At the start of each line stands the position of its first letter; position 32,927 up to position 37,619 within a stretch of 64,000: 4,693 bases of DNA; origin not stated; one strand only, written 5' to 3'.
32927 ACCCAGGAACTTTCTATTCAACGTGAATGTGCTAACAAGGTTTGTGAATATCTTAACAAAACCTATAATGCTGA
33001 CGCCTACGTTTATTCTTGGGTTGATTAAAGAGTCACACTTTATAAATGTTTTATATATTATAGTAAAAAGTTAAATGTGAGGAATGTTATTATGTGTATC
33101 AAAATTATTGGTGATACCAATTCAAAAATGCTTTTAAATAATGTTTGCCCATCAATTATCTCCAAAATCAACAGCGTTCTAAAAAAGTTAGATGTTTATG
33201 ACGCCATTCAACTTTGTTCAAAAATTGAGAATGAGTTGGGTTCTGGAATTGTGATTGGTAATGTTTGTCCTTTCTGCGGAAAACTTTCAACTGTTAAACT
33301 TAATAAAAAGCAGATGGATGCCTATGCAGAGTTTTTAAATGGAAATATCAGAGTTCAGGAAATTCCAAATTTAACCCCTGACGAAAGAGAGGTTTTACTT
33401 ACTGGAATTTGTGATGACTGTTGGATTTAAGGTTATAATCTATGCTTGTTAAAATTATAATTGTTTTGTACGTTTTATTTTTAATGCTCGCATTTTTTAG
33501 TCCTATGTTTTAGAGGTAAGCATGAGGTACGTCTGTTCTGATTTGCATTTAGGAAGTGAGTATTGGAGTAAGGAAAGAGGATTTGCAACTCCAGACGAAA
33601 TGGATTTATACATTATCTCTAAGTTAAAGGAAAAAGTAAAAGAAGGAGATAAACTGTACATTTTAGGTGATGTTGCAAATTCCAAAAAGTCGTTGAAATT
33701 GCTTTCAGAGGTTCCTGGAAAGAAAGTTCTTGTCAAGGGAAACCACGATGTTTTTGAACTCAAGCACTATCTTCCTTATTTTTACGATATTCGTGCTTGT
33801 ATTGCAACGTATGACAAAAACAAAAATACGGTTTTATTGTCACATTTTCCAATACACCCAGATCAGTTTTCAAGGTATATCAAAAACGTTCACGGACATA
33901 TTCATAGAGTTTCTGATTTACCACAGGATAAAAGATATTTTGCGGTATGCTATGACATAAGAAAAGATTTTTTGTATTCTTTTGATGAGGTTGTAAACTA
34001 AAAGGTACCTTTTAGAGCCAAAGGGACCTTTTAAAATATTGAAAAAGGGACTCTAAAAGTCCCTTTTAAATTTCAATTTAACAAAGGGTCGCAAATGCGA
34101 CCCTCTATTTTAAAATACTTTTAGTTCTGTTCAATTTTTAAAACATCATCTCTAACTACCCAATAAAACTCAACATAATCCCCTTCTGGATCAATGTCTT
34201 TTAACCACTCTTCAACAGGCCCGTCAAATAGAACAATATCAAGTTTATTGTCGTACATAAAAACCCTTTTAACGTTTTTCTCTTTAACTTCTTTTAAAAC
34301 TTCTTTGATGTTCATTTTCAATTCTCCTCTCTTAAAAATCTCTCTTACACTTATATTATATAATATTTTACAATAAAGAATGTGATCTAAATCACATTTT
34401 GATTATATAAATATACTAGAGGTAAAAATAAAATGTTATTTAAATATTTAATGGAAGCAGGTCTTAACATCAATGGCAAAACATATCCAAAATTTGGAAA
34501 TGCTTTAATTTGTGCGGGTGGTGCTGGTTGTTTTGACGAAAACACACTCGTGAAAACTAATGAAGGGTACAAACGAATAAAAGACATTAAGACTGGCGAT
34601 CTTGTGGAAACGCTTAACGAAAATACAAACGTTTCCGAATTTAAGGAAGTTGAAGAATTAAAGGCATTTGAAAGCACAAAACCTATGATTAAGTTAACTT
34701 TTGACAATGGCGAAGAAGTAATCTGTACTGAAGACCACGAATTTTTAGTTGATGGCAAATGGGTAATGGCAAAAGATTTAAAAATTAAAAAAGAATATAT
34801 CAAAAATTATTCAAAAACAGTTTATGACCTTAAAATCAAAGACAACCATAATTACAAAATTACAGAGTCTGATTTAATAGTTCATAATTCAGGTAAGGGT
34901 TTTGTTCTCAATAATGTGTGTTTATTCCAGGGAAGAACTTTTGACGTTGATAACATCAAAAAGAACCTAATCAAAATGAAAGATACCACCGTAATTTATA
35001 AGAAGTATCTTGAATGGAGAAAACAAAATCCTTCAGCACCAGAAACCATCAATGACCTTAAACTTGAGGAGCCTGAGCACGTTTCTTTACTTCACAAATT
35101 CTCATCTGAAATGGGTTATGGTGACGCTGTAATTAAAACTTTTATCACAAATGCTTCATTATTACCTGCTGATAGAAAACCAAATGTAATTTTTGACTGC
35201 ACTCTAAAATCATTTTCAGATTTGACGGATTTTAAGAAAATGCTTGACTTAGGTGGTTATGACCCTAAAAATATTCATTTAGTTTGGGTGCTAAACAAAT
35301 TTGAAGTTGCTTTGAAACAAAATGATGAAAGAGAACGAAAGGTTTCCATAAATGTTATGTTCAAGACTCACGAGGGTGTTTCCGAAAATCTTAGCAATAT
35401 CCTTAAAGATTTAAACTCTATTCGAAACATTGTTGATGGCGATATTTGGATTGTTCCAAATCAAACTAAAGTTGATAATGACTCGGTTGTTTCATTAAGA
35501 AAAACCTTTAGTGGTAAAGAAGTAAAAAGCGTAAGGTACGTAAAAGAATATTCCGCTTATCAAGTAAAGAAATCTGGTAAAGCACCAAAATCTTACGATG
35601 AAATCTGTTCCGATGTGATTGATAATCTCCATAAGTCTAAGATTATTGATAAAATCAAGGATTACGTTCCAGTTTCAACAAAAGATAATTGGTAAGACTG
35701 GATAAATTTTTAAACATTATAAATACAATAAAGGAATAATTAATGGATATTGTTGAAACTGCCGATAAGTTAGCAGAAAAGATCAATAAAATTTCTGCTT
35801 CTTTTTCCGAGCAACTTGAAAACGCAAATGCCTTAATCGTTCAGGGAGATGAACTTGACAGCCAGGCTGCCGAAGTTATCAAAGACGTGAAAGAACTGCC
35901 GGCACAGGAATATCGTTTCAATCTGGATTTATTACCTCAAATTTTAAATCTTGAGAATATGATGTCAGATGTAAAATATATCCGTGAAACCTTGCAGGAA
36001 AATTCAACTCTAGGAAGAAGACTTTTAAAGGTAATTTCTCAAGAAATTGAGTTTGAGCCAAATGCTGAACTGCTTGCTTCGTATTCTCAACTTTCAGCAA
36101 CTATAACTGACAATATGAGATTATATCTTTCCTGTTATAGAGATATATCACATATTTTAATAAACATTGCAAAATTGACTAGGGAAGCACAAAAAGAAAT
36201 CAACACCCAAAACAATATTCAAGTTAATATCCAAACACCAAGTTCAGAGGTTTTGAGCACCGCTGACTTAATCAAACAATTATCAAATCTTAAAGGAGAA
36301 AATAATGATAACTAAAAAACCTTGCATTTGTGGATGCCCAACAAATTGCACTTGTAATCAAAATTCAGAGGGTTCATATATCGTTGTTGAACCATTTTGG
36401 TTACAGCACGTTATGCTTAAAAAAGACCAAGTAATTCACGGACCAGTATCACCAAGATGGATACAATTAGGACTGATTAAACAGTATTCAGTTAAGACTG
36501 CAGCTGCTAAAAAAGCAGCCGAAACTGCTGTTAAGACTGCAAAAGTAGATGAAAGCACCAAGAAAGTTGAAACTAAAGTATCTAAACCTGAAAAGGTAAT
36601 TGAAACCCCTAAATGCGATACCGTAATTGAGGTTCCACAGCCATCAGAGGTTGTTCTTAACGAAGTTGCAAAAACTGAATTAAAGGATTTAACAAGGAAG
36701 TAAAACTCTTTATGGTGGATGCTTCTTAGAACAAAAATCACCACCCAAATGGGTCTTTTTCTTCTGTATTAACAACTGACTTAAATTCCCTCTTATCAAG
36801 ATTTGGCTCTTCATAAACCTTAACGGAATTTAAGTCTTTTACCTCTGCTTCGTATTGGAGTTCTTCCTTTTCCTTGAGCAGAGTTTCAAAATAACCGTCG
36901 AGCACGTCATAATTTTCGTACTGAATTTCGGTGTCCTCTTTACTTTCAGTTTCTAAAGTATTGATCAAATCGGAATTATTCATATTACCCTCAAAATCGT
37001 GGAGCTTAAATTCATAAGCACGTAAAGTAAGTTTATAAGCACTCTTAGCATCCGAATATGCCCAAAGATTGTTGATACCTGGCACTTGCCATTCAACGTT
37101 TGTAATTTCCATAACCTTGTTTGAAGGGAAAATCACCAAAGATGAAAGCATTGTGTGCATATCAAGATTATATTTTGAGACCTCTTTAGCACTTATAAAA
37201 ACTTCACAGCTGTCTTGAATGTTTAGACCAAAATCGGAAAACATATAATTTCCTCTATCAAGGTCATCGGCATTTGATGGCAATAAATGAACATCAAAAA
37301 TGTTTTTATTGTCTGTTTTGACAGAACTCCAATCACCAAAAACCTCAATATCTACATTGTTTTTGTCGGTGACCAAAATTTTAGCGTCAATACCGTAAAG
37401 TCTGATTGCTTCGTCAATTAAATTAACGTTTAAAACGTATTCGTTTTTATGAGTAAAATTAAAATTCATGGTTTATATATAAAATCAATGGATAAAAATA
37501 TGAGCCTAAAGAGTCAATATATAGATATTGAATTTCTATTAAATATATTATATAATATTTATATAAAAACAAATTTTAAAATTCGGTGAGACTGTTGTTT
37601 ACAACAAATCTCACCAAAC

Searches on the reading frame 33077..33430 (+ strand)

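Call 75: search_protein_families(library=pfam, proteins=[window:33077-33430:+], max_evalue=0.001)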
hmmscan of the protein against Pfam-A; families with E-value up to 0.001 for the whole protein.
window:33077-33430:+ (117 aa): 1 family
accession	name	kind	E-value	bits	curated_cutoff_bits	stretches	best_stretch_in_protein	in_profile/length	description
PF17630.7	DUF5511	-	0.00029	21.4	27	1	70-107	29-66/69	Family of unknown function (DUF5511)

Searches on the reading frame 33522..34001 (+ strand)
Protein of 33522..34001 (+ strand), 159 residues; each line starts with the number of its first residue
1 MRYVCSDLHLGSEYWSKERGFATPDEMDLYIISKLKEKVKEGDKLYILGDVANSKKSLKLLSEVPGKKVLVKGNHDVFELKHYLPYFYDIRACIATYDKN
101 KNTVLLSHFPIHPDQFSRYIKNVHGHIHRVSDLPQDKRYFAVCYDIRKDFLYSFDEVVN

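Call 76: search_protein_families(library=pfam, proteins=[window:33522-34001:+], max_evalue=0.001)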
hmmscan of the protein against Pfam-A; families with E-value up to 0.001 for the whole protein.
window:33522-34001:+ (159 aa): 2 families
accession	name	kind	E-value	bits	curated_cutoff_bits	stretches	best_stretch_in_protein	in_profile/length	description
PF00149.33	Metallophos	-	4.2e-07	31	21.5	1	4-139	5-129/191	Calcineurin-like phosphoesterase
PF12850.12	Metallophos_2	-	3e-05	24.5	27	1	4-134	5-123/154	Calcineurin-like phosphoesterase superfamily domain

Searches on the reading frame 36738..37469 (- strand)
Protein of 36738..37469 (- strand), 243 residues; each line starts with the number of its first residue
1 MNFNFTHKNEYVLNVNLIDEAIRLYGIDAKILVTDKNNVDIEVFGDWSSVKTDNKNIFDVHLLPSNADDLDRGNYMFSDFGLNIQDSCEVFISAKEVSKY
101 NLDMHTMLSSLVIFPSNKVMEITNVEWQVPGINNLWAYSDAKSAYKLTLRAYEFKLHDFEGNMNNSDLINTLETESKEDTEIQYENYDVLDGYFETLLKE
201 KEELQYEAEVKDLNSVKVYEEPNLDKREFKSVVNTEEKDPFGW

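Call 19: search_protein_families(library=pfam, proteins=[window:36738-37469:-], max_evalue=0.01)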
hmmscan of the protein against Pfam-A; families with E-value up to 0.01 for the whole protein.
window:36738-37469:- (243 aa): 0 families

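Call 32: find_encoding_contigs(protein=window:36738-37469:-, flank=3000, max_places=10)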
Protein window:36738-37469:- (243 aa): 4 contigs read that carry it; 3 places shown.
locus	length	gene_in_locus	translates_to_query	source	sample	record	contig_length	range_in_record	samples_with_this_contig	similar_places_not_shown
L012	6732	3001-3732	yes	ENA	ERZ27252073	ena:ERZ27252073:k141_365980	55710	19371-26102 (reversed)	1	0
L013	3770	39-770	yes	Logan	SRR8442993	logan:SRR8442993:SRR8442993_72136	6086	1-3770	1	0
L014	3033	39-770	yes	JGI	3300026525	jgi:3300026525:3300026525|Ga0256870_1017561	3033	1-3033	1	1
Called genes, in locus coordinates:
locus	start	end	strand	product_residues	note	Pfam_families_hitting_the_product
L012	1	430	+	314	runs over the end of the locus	PF16724:T4-gp15_tss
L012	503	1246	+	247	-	-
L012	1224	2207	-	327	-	PF01266:DAO (faint)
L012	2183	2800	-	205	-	-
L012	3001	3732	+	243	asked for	-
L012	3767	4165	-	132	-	-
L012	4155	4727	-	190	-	-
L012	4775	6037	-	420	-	PF01079:Hint (faint), PF07591:PT-HINT, PF14623:Vint (weak), PF14890:Intein_splicing (weak)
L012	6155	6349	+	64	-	-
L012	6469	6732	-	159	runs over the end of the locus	PF00149:Metallophos (weak), PF12850:Metallophos_2 (faint)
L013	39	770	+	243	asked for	-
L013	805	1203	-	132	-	-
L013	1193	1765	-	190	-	-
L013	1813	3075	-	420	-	PF01079:Hint (faint), PF07591:PT-HINT, PF14623:Vint (weak), PF14890:Intein_splicing (weak)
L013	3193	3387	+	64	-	-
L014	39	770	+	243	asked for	-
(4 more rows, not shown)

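Call 69: find_related_loci(query=window:36738-37469:-, collection=viral_contigs, flank=1500)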
Query window:36738-37469:- (243 aa) in viral_contigs; peptide patterns used: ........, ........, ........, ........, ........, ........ (x = any residue, [..] = any of these).
7 stretches matched a pattern; 1 encode a relative of the query (tblastn E <= 1e-3); 1 distinct loci.
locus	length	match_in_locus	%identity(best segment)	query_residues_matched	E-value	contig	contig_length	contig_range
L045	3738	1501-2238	56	1-243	2e-79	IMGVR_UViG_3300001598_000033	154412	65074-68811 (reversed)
